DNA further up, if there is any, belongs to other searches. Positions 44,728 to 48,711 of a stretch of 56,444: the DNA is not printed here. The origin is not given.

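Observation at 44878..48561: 1227-aa J-domain, multi-hairpin membrane protein encoded antisense between dnaK and dnaJ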

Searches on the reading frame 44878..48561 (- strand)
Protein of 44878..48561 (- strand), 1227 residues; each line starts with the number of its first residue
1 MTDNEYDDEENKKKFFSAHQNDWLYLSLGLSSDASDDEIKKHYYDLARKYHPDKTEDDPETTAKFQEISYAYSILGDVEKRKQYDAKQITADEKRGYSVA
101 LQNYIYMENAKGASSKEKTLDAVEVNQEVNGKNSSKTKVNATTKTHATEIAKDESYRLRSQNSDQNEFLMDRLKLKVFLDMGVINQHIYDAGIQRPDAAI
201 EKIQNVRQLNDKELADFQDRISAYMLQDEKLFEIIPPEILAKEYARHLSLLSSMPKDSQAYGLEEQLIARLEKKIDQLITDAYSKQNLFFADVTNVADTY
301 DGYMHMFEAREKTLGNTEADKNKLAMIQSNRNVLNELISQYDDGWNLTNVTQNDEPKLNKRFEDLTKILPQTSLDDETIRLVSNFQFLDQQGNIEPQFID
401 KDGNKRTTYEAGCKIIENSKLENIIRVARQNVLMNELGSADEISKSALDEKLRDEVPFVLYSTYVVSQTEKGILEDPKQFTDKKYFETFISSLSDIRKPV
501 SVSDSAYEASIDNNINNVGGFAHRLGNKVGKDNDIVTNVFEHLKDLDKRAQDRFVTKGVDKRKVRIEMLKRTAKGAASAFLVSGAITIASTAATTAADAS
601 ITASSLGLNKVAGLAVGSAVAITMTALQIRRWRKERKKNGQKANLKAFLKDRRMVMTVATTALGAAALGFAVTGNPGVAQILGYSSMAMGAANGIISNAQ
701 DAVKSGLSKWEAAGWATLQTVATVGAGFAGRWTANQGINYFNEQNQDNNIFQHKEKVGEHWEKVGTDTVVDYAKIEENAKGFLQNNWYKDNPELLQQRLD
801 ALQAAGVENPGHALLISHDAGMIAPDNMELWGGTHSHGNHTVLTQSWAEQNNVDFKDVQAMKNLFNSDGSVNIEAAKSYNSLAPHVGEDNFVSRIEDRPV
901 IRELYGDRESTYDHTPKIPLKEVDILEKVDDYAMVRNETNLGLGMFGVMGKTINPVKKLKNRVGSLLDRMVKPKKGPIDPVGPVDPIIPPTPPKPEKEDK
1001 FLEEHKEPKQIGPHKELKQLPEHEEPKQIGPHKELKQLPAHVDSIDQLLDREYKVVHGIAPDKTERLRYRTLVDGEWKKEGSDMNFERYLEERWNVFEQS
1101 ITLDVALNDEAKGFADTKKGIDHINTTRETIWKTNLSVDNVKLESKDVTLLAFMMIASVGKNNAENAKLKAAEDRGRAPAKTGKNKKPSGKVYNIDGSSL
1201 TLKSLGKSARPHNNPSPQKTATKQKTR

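Call 3: search_protein_families(library=pfam, proteins=[window:44878-48561:-], max_evalue=0.1)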
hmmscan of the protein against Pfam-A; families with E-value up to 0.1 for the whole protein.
window:44878-48561:- (1227 aa): 2 families
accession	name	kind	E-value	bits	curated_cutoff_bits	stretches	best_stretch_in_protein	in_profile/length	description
PF00226.36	DnaJ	-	2.7e-22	79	27.8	1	24-85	2-63/63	DnaJ domain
PF11728.13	ArAE_1_C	-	0.0096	16.4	22.4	1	243-372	14-141/166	Putative aromatic acid exporter C-terminal domain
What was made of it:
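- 48307..48492 (-): J domain, residues 24-85. HPD is residues 51-53 (nt 48403-48411). Pfam PF00226, 79 bits (call 3).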

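Call 4: search_protein_families(library=ncbifam, proteins=[window:44878-48561:-], max_evalue=1)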
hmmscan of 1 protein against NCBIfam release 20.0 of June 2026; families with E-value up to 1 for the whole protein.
window:44878-48561:- (1227 aa): 16 families
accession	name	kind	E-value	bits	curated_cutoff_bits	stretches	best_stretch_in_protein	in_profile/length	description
TIGR02349.1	DnaJ_bact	equivalog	1.2e-18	67.6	377.2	1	25-123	3-99/354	molecular chaperone DnaJ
NF010892.0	PRK14299.1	equivalog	6.2e-16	58.5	392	1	24-91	6-72/291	chaperone protein DnaJ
NF010872.0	PRK14279.1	equivalog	2.8e-15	56.3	556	1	24-88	11-75/394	molecular chaperone DnaJ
NF008035.0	PRK10767.1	subfamily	5.4e-15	55.3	338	1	24-87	6-69/374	molecular chaperone DnaJ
NF010871.0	PRK14278.1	equivalog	7.9e-15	54.6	502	1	25-86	6-66/378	molecular chaperone DnaJ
NF037946.1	terminal_TopJ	equivalog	1.9e-14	53.1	300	1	25-85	8-67/810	terminal organelle assembly protein TopJ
NF010894.0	PRK14301.1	equivalog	2.4e-14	53.1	548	1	25-86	7-68/373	chaperone protein DnaJ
NF010874.0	PRK14281.1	equivalog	4.7e-13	49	619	1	25-86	6-67/397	chaperone protein DnaJ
NF010885.0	PRK14292.1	equivalog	3.6e-12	45.9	585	1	25-86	5-65/371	chaperone protein DnaJ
TIGR03835.1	termin_org_DnaJ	equivalog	4.8e-12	45.1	512.25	1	25-86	5-65/871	terminal organelle assembly protein TopJ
NF007618.0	PRK10266.1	equivalog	5.5e-09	35.9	403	1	28-150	10-122/306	curved DNA-binding protein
NF050028.1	CldAdptActJ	equivalog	1.5e-08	35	150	1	27-84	7-69/93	cold adaptation protein ActJcold adaptation protein ActJ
NF006948.0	PRK09430.1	equivalog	0.019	14.5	162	1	24-54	202-232/267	co-chaperone DjlA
NF003207.0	PRK04171.2-2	equivalog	0.034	13.4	250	1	214-292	75-154/222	ribosome biogenesis protein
TIGR00714.1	hscB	equivalog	0.052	13.7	46.75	1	38-84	7-56/156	Fe-S protein assembly co-chaperone HscB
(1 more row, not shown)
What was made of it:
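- On DjlA: The J domain is N-terminal (call 4).
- Closest known: DjlA. Different: The NCBIfam DjlA model scores 14.5 bits against a cut-off of 162 (call 4).
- Closest known: TopJ. Different: The NCBIfam TopJ models score 45-53 bits against cut-offs of 300-512 (call 4).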

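Call 5: find_homologous_proteins(query=window:44878-48561:-, max_evalue=0.001)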
Query window:44878-48561:- (1227 aa): 23 proteins with E <= 0.001 among 8000 candidates.
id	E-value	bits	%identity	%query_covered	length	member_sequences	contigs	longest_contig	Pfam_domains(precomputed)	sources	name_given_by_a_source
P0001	0.0e+0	2655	96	100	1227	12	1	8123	PF00226.37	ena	-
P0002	7.0e-271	920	44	87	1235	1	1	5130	-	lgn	-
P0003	9.7e-271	919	42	93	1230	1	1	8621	-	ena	-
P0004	1.8e-257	875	44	84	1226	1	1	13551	-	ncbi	-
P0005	5.7e-257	874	46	80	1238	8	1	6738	-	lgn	-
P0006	7.3e-257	873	46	80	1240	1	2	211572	-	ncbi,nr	ncbi:MAG: hypothetical protein PUH03_03520 [bacterium]|nr:hypothetical protein [bacterium] MDY283044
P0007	5.5e-255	867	45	80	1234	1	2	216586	-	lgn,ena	-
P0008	3.4e-253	861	46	80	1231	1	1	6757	-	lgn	-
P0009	3.2e-251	855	44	80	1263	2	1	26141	-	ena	-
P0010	2.6e-250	852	45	80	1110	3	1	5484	-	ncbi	-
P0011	6.7e-250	850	44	80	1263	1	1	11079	-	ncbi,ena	-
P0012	1.4e-243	830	45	80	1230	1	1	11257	-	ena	-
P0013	1.5e-242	826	44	83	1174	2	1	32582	-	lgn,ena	-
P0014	7.2e-235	801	43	87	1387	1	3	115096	-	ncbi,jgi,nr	ncbi:MAG: hypothetical protein E7012_00525 [Alphaproteobacteria bacterium]|nr:hypothetical protein [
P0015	1.5e-197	677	41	70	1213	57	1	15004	-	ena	-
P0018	5.2e-149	516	33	84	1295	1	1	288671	-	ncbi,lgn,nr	ncbi:MAG: hypothetical protein PHE89_03275 [Alphaproteobacteria bacterium]|nr:hypothetical protein [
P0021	7.4e-101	357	30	72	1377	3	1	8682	-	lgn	-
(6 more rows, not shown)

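Call 11: find_encoding_contigs(protein=P0006, flank=8000, max_places=2)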
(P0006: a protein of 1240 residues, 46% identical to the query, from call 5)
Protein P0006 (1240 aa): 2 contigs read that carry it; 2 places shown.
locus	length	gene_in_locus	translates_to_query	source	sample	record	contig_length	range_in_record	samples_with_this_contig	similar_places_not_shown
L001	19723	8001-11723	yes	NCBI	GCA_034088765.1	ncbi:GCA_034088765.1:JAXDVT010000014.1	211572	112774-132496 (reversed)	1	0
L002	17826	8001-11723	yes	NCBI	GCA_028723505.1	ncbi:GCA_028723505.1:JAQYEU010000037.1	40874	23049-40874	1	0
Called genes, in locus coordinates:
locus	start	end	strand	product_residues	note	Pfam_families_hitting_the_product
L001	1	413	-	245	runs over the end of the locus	PF20260:PUA_4, PF04452:Methyltrans_RNA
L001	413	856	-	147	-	-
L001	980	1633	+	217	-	PF02224:Cytidylate_kin, PF13189:Cytidylate_kin2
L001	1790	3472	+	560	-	PF17092:PCB_OB (faint), PF00575:S1, PF13509:S1_2 (faint), PF00575:S1, PF23459:S1_RRP5 (weak), PF00575:S1, PF23459:S1_RRP5 (weak), PF00575:S1, +2 more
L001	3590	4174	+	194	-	-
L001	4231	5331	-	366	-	-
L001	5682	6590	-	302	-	-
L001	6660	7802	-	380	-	PF00226:DnaJ, PF01556:DnaJ_C, PF27659:CHP02642 (faint), PF00684:DnaJ_CXXCXGXG, PF17302:DUF5351 (faint), PF27439:DnaJ_C_2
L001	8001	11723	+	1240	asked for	-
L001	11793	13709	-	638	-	PF00012:HSP70, PF06723:MreB_Mbl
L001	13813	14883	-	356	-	PF00528:BPD_transp_1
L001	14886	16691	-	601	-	PF00496:SBP_bac_5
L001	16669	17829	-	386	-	-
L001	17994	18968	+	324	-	PF03255:ACCA, PF01039:Carboxyl_trans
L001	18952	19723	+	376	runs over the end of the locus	PF02646:RmuC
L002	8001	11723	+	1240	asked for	-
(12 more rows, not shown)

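Call 12: find_encoding_contigs(protein=P0014, flank=8000, max_places=2)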
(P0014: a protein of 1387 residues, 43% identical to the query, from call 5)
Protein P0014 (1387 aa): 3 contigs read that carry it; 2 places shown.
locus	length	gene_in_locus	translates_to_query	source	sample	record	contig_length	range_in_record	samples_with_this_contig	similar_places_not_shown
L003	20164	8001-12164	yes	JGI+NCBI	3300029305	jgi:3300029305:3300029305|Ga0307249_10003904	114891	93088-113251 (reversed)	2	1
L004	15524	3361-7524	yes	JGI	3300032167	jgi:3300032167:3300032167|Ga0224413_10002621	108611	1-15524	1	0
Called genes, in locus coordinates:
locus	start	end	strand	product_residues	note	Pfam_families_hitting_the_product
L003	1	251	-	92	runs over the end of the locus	PF00216:Bac_DNA_binding, PF18291:HU-HIG (weak)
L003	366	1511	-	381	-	PF02646:RmuC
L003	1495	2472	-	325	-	PF03255:ACCA, PF01039:Carboxyl_trans, PF06833:MdcE (weak)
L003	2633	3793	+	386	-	-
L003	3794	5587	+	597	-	PF00496:SBP_bac_5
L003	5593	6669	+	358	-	PF00528:BPD_transp_1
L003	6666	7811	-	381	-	PF00226:DnaJ, PF01556:DnaJ_C, PF27659:CHP02642 (faint), PF00684:DnaJ_CXXCXGXG, PF15777:Anti-TRAP (faint), PF17302:DUF5351 (faint), PF27439:DnaJ_C_2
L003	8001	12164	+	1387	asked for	-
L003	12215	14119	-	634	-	PF00012:HSP70, PF06723:MreB_Mbl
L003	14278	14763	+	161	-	-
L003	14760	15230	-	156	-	-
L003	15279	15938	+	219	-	-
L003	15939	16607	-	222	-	PF00702:Hydrolase, PF13419:HAD_2, PF03031:NIF (weak)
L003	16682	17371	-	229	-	PF00929:RNase_T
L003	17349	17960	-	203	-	PF01121:CoaE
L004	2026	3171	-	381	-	PF00226:DnaJ, PF01556:DnaJ_C, PF27659:CHP02642 (faint), PF00684:DnaJ_CXXCXGXG, PF15777:Anti-TRAP (faint), PF17302:DUF5351 (faint), PF27439:DnaJ_C_2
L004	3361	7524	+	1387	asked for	-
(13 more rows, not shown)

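Call 13: find_encoding_contigs(protein=P0018, flank=8000, max_places=2)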
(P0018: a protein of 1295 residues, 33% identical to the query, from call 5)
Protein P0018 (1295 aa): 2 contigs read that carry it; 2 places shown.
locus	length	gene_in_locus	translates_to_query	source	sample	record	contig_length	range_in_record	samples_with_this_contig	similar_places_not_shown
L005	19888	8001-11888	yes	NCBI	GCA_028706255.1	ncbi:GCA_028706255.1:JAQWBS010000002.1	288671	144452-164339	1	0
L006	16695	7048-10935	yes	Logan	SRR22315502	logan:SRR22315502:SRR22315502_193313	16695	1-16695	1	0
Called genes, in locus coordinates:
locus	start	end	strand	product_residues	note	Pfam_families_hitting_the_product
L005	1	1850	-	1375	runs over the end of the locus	-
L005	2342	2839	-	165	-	-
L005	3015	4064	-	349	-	PF01116:F_bP_aldolase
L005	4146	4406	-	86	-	PF03083:MtN3_slv, PF04193:PQ-loop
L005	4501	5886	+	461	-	-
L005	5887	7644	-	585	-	PF25225:DUF7843, PF13387:Lnb_N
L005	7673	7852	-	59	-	-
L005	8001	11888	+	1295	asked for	-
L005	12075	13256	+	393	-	PF25917:BSH_RND, PF25919:BSH_CusB, PF25973:BSH_CzcB, PF25984:BSH_YknX (weak), PF25994:HH_AprE (weak), PF25876:HH_MFP_RND (weak), PF25967:RND-MFP_C, PF25989:YknX_C, +3 more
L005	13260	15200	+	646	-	PF02463:SMC_N (faint), PF00005:ABC_tran, PF12704:MacB_PCD, PF02687:FtsX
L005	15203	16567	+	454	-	PF02321:OEP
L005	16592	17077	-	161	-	PF10947:DUF2628 (weak)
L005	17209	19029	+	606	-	PF00005:ABC_tran, PF00931:NB-ARC (faint), PF02463:SMC_N (faint), PF07693:KAP_NTPase (faint), PF13555:AAA_29 (faint), PF12848:ABC_tran_Xtn, PF00005:ABC_tran, PF13304:AAA_21 (weak), +5 more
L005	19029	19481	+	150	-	PF02639:DUF188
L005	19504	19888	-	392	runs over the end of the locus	-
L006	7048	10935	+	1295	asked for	-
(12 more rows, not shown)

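Call 14: find_related_loci(query=A1, collection=genome_contigs, flank=6000)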
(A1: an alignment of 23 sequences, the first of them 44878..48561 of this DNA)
Query A1 (1227 aa) in genome_contigs; peptide patterns used: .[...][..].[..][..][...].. (x = any residue, [..] = any of these).
72 stretches matched a pattern; 48 encode a relative of the query (tblastn E <= 1e-3); 48 distinct loci.
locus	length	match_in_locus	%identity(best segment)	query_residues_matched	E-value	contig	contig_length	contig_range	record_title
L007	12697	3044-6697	97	1-1227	0e+0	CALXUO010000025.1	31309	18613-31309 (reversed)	MAG: uncultured Alphaproteobacteria bacterium isolate E20__bin257 genome assembly, contig: E20__k127_4514972, whole geno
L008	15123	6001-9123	45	157-1210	0e+0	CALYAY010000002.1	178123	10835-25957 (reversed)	MAG: uncultured Alphaproteobacteria bacterium isolate BRZ_RM__bin80 genome assembly, contig: BRZ_RM__NODE_36_length_1781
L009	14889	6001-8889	45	154-1133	0e+0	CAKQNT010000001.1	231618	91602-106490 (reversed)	MAG: uncultured Alphaproteobacteria bacterium isolate REFINED_METABAT215_TOP10_CONTIGS_1500_ASSEMBLY_K77_MERGED__Hadza_M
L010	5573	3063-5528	47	131-949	0e+0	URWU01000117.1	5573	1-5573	uncultured Alphaproteobacteria bacterium isolate UMGS1426 genome assembly, contig: NODE_1725_length_5573_cov_4.946357, w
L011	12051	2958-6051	47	153-1153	0e+0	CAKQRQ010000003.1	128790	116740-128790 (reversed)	MAG: uncultured Alphaproteobacteria bacterium isolate REFINED_METABAT215_TOP10_CONTIGS_1500_ASSEMBLY_K77_MERGED__Hadza_M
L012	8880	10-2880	40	225-1140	0e+0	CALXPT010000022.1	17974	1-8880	MAG: uncultured Alphaproteobacteria bacterium isolate BRZ_CI__bin98 genome assembly, contig: BRZ_CI__NODE_4522_length_17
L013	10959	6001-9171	39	157-1184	0e+0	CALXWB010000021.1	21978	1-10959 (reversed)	MAG: uncultured Alphaproteobacteria bacterium isolate BRZ_AT__bin33 genome assembly, contig: BRZ_AT__NODE_2299_length_21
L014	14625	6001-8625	42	150-1000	0e+0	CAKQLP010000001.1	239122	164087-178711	MAG: uncultured Alphaproteobacteria bacterium isolate REFINED_METABAT215_TOP10_CONTIGS_1500_ASSEMBLY_K77_MERGED__Hadza_M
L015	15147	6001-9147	38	156-1196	0e+0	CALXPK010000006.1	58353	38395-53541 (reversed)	MAG: uncultured Alphaproteobacteria bacterium isolate E04__bin53 genome assembly, contig: E04__k127_5356819, whole genom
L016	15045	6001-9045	38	154-1153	0e+0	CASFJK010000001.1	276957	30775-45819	uncultured proteobacterium isolate B12_L1_324324_idba_bin.34 genome assembly, contig: B12_L1_324324_idba_bin.34.fa_scaff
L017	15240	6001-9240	36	154-1214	0e+0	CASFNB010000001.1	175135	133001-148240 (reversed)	uncultured proteobacterium isolate A1_L3_371371_idba_bin.16 genome assembly, contig: A1_L3_371371_idba_bin.16.fa_scaffol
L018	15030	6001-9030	38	154-1153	0e+0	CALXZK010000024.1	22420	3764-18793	MAG: uncultured Alphaproteobacteria bacterium isolate BRZ_QR__bin60 genome assembly, contig: BRZ_QR__NODE_2219_length_22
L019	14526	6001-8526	39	149-978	0e+0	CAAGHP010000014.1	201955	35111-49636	MAG TPA_asm: Alphaproteobacteria bacterium, isolate HGM16763, WGS project CAAGHP010000000 data, contig: SRS476280_65_k11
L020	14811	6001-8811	40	150-1035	0e+0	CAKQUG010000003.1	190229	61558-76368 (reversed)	MAG: uncultured Alphaproteobacteria bacterium isolate REFINED_METABAT215_TOP10_CONTIGS_1500_ASSEMBLY_K77_MERGED__Hadza_M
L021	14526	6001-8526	39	149-978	0e+0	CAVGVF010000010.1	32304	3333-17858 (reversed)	uncultured Eubacteriales bacterium isolate H07628-L1_cleanbin_000014 genome assembly, contig: Spades_H07628-L1_contig_65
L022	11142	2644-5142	40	157-977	0e+0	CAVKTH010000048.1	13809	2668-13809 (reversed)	Bacteroidaceae bacterium isolate H07656-L1_cleanbin_000006 genome assembly, contig: Spades_H07656-L1_contig_1417, whole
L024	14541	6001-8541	40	152-974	1e-177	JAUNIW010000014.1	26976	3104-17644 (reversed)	MAG: Pseudomonadota bacterium isolate S29M_St_20 NODE_533_length_26976_cov_7.461201, whole genome shotgun sequence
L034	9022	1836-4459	44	150-1000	0e+0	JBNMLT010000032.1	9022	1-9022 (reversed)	MAG: Alphaproteobacteria bacterium isolate CM_BacRUG1152.10 k141_431213_length_9022_cov_9.0000, whole genome shotgun seq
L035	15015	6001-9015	40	153-1140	0e+0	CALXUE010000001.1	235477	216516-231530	MAG: uncultured Alphaproteobacteria bacterium isolate BRZ_MQ__bin8 genome assembly, contig: BRZ_MQ__NODE_42_length_23547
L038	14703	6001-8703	34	157-1043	2e-123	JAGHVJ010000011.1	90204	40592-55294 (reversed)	MAG: Candidatus Enterousia onthequi isolate E5_MB2_19 c_000000900661, whole genome shotgun sequence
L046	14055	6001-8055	25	68-826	1e-33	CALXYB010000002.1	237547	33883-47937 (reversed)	MAG: uncultured Alphaproteobacteria bacterium isolate BRZ_DL__bin79 genome assembly, contig: BRZ_DL__NODE_38_length_2375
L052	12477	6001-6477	26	1045-1210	5e-5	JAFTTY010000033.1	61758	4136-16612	MAG: Alphaproteobacteria bacterium isolate RGIG4147 Roe_deer_Colon-1__c702495, whole genome shotgun sequence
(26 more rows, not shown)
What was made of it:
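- The hosts are gut-associated (call 14).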

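Call 16: search_protein_families(library=pfam, proteins=[L009:13374-14258:-], max_evalue=0.001)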
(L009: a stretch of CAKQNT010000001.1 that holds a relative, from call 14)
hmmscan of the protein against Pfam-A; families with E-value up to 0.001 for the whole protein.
L009:13374-14258:- (295 aa): 2 families
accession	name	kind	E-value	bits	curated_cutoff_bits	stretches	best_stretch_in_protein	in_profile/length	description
PF01556.23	DnaJ_C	-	5.1e-38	130.9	26.6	1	154-292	1-152/152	DnaJ C terminal domain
PF00226.36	DnaJ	-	1.9e-26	92.3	27.8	1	4-66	1-63/63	DnaJ domain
